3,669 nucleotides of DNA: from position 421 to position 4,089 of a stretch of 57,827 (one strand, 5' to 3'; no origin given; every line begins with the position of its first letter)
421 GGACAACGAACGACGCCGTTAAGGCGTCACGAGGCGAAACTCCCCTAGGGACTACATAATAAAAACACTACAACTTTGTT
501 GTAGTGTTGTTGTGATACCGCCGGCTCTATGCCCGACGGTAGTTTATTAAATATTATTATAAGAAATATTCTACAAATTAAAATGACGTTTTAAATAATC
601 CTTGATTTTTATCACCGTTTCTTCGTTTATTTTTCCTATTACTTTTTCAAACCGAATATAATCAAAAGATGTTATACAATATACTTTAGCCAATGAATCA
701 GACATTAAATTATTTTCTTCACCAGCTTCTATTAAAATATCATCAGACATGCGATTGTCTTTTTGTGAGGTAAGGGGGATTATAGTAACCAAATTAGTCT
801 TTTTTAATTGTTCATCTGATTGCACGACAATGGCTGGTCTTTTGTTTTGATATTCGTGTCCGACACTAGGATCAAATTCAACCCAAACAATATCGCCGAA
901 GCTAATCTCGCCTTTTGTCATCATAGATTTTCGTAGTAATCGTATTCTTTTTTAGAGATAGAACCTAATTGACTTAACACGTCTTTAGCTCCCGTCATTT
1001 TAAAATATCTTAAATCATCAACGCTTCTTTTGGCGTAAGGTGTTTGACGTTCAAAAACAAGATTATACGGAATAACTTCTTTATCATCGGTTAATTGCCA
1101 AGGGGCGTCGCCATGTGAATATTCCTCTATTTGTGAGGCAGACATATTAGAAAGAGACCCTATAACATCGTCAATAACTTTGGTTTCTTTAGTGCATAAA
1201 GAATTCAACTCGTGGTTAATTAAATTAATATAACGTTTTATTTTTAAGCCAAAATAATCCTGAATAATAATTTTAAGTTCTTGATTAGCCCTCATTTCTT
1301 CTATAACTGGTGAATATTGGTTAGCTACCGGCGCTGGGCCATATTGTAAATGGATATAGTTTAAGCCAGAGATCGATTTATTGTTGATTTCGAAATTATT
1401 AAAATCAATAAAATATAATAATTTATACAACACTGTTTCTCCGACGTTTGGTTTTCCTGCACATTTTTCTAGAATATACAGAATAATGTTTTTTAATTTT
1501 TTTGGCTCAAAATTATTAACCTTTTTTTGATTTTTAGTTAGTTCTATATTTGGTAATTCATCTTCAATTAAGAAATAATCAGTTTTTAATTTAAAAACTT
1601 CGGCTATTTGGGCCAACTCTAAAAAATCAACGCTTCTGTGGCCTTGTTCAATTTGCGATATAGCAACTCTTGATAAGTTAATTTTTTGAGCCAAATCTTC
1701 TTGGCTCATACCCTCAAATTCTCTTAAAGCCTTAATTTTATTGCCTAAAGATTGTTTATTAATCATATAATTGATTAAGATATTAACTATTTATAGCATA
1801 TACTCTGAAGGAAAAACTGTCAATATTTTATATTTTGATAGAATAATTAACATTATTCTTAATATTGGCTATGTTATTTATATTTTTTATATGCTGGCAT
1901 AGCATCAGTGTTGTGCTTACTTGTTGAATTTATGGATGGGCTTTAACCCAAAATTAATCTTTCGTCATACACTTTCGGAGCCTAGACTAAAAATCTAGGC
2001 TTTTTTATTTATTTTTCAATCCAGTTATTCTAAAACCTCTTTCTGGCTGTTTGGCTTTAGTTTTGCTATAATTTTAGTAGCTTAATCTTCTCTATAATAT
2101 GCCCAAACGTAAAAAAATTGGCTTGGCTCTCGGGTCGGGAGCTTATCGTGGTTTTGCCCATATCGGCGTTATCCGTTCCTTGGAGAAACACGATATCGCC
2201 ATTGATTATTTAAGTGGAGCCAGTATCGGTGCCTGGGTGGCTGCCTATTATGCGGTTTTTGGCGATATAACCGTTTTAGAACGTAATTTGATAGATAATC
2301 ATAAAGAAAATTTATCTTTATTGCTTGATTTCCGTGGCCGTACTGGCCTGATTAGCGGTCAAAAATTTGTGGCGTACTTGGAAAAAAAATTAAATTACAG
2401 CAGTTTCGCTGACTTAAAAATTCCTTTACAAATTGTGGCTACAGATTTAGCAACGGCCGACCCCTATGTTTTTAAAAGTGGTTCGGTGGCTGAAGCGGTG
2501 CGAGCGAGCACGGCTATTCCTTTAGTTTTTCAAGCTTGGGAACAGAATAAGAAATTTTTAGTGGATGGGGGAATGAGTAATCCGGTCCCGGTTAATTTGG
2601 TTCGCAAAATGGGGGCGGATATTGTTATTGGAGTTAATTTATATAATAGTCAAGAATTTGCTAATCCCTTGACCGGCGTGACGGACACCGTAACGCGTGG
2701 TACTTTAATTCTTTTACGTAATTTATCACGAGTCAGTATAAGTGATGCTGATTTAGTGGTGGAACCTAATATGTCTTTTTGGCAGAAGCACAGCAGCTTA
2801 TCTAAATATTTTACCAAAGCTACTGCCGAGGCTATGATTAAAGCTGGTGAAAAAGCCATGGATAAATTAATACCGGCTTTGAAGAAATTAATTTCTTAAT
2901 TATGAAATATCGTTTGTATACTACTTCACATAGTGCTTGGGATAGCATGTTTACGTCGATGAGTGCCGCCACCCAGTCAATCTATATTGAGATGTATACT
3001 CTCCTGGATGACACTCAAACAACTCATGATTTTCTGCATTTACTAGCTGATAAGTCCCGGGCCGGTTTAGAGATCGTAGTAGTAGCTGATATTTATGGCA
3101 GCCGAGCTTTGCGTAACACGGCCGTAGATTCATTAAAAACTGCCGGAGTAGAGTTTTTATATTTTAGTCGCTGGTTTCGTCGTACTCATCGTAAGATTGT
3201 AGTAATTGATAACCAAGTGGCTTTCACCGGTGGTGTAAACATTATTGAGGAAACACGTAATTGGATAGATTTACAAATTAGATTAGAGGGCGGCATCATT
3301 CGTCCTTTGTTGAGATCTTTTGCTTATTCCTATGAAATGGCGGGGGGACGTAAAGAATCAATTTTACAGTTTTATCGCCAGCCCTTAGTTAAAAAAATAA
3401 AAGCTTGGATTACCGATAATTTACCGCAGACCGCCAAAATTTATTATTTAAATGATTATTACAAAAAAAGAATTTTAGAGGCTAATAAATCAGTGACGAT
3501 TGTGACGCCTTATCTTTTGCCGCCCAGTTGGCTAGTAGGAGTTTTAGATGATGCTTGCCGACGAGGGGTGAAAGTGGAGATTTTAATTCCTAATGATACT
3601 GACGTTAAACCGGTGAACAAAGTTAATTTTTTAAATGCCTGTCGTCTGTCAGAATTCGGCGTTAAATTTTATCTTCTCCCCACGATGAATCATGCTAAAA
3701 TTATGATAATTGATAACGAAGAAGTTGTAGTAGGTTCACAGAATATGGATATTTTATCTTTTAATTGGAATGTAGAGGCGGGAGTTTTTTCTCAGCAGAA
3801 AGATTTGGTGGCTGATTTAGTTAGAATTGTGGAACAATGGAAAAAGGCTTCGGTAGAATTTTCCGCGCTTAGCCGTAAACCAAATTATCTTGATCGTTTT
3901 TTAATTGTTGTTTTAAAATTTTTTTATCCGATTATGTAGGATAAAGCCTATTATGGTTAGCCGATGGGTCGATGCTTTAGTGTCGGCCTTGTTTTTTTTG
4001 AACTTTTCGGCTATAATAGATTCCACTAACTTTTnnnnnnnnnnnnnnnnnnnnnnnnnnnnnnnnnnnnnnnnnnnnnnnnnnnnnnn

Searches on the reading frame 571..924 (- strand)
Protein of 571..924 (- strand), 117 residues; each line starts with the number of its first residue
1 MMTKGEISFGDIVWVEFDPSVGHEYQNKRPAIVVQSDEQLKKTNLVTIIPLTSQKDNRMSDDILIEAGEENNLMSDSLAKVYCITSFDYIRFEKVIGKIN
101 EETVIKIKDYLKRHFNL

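Call 12: search_protein_families(library=pfam, proteins=[window:571-924:-], max_evalue=0.001)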
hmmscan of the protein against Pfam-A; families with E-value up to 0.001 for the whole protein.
window:571-924:- (117 aa): 1 family
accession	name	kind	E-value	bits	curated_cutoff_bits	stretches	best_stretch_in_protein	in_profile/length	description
PF02452.23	PemK_toxin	-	1.4e-22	80.4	23.1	1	10-114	3-108/109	PemK-like, MazF-like toxin of type II toxin-antitoxin system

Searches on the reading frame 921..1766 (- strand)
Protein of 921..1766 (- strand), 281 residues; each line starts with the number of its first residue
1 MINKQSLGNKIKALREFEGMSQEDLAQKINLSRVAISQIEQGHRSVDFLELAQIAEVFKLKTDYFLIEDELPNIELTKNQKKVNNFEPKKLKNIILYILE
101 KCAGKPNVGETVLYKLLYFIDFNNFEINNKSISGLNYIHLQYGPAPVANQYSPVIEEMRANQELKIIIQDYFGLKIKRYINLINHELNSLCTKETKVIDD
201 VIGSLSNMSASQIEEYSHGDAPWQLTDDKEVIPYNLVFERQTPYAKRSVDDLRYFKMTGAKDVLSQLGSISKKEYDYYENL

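Call 12: search_protein_families(library=pfam, proteins=[window:921-1766:-], max_evalue=0.001)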
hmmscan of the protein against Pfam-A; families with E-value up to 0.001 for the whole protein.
window:921-1766:- (281 aa): 6 families
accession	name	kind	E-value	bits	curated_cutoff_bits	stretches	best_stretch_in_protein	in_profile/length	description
PF13274.11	SocA_Panacea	-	6.6e-19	69.3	25.7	1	113-224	1-113/113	Antitoxin SocA-like, Panacea domain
PF01381.28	HTH_3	-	2.2e-13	50.5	23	1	11-65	1-55/55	Helix-turn-helix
PF12844.13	HTH_19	-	1.4e-09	38.1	30.2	1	8-66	1-59/64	Helix-turn-helix domain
PF13560.12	HTH_31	-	2.1e-08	34.7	27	1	7-60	2-56/64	Helix-turn-helix domain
PF04545.22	Sigma70_r4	-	0.00032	20.6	24.1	0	14-40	15-41/50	Sigma-70, region 4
PF13443.12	HTH_26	-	0.00039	21.1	22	0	11-60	2-52/63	Cro/C1-type HTH DNA-binding domain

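Call 71: find_encoding_contigs(protein=window:921-1766:-, flank=10000, max_places=1)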
Protein window:921-1766:- (281 aa): 24 contigs read that carry it; 1 place shown.
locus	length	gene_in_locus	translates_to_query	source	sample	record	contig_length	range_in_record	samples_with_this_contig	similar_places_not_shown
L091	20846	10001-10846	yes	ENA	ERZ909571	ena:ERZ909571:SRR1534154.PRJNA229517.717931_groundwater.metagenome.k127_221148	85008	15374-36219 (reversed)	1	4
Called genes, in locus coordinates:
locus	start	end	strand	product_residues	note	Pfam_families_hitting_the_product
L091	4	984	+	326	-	-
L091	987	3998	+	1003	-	PF05157:MshEN, PF01935:DUF87 (faint), PF00437:T2SSE, PF04851:ResIII (faint), PF00004:AAA (faint), PF00005:ABC_tran (faint), PF01637:ATPase_2 (faint), PF00437:T2SSE, +6 more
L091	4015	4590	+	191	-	PF01997:Translin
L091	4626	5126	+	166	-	PF00149:Metallophos, PF12850:Metallophos_2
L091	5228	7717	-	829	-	PF02463:SMC_N (faint), PF03193:RsgA_GTPase (faint), PF13191:AAA_16 (faint), PF13481:AAA_25 (faint), PF13555:AAA_29 (faint), PF20703:nSTAND1 (faint), PF17755:UvrA_DNA-bind, PF00005:ABC_tran (weak), +2 more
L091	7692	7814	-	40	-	-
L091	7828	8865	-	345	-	PF13091:PLDc_2, PF00614:PLDc (faint), PF13091:PLDc_2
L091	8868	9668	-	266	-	PF01734:Patatin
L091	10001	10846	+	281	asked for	PF12844:HTH_19, PF13560:HTH_31, PF01381:HTH_3, PF13274:SocA_Panacea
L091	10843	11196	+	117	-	PF02452:PemK_toxin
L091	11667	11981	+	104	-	PF01022:HTH_5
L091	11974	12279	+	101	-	PF13192:Thioredoxin_3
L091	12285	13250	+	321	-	PF03773:ArsP_1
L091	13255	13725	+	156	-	-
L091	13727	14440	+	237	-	PF13386:DsbD_2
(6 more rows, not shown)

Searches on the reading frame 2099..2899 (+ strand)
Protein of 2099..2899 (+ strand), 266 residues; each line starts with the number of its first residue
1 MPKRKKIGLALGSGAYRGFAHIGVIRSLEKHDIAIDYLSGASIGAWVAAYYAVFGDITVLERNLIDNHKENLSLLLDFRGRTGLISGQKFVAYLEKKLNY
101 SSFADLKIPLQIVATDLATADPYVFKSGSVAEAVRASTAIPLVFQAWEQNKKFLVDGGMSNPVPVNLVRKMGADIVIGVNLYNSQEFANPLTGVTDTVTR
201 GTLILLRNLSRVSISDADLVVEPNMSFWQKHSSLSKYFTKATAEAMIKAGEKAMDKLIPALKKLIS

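Call 12: search_protein_families(library=pfam, proteins=[window:2099-2899:+], max_evalue=0.001)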
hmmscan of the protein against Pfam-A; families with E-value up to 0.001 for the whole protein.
window:2099-2899:+ (266 aa): 1 family
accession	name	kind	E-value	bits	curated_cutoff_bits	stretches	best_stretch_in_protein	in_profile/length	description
PF01734.28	Patatin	-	2e-25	90.6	27.7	1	9-166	1-188/191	Patatin-like phospholipase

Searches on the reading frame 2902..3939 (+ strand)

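Call 12: search_protein_families(library=pfam, proteins=[window:2902-3939:+], max_evalue=0.001)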
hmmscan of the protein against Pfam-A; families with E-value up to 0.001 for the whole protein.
window:2902-3939:+ (345 aa): 3 families
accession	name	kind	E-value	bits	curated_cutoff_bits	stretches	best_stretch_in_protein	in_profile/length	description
PF13091.12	PLDc_2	-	1.1e-34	119.5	27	2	188-312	2-130/132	PLD-like domain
PF00614.28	PLDc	-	3.7e-12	46.1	21.9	2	94-114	4-24/28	Phospholipase D Active site motif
PF11495.14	Regulator_TrmB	-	0.00067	19.4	22.2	0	185-305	13-119/233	Archaeal transcriptional regulator TrmB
